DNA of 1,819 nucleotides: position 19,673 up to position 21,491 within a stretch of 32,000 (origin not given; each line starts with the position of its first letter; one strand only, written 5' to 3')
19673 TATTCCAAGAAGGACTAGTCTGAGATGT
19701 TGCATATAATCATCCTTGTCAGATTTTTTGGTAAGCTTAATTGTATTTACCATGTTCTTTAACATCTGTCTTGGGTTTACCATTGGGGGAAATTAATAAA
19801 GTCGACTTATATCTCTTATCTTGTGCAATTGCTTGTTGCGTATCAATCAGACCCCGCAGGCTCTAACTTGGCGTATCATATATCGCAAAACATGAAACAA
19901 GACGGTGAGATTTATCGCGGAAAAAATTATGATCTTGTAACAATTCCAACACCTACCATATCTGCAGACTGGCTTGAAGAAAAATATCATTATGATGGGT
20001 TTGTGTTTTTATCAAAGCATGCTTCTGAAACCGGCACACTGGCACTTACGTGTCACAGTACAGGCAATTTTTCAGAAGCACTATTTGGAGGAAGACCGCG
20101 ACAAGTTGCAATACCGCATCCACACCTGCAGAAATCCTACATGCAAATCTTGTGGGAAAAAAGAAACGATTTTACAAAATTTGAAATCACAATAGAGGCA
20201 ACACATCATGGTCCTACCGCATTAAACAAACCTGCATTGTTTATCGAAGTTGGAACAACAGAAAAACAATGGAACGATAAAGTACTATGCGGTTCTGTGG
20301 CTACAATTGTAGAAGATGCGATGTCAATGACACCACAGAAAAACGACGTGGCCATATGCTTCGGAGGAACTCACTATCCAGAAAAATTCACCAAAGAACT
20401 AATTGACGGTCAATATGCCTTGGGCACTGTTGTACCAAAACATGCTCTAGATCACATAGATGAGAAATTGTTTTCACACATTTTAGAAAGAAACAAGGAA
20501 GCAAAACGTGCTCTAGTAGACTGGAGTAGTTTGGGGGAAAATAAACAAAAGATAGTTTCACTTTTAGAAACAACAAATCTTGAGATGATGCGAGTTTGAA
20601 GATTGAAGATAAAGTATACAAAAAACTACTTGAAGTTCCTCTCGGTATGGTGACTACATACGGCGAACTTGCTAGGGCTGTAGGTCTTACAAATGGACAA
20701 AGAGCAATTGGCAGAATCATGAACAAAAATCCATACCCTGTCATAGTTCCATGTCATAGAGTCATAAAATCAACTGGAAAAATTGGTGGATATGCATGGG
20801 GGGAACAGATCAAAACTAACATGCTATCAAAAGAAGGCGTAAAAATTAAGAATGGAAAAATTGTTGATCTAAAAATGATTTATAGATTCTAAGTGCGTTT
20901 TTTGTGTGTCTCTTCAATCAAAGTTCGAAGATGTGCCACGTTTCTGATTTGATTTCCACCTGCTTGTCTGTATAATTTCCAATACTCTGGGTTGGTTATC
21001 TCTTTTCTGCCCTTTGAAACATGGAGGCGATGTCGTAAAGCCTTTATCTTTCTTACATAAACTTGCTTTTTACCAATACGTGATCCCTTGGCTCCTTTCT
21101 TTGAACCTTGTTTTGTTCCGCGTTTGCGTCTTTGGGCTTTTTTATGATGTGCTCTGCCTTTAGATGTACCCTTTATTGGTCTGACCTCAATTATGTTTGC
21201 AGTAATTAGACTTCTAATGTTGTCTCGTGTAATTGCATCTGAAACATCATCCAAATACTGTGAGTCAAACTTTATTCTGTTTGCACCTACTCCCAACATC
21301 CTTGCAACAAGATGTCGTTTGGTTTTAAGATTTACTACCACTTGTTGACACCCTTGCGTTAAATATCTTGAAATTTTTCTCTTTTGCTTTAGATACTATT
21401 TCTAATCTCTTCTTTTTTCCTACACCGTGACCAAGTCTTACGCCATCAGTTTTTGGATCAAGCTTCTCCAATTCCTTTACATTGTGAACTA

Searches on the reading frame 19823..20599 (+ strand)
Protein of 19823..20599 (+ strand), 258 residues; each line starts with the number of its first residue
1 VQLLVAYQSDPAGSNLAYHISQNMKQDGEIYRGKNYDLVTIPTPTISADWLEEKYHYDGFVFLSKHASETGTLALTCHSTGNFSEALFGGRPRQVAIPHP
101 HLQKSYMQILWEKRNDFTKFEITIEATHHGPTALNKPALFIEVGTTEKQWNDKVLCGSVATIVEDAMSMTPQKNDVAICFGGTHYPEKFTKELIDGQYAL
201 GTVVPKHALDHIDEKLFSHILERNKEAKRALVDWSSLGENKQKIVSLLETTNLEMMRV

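Call 82: search_protein_families(library=pfam, proteins=[window:19823-20599:+], max_evalue=0.00001)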
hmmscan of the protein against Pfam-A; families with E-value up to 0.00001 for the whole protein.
window:19823-20599:+ (258 aa): 1 family
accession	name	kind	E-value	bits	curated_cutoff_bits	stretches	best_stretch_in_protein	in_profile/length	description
PF04414.18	tRNA_deacylase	-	3.1e-63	213.4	33.6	1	55-255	3-204/205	D-aminoacyl-tRNA deacylase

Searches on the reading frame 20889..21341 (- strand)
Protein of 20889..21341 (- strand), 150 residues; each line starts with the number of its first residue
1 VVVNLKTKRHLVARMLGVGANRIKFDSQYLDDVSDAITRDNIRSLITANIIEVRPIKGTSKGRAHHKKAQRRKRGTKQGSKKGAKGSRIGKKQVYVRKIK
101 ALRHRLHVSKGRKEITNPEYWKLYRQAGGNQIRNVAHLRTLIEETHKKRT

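Call 82: search_protein_families(library=pfam, proteins=[window:20889-21341:-], max_evalue=0.00001)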
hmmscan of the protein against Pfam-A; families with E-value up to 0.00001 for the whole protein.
window:20889-21341:- (150 aa): 2 families
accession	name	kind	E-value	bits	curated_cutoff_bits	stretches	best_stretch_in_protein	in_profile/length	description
PF25476.1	Ribosomal_L19e_C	-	4.3e-20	72.1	25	1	57-145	1-90/91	Ribosomal protein L19e, C-terminal domain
PF01280.26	Ribosomal_L19e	-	3.4e-17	62.5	25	1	4-55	1-52/53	Ribosomal protein L19e, N-terminal domain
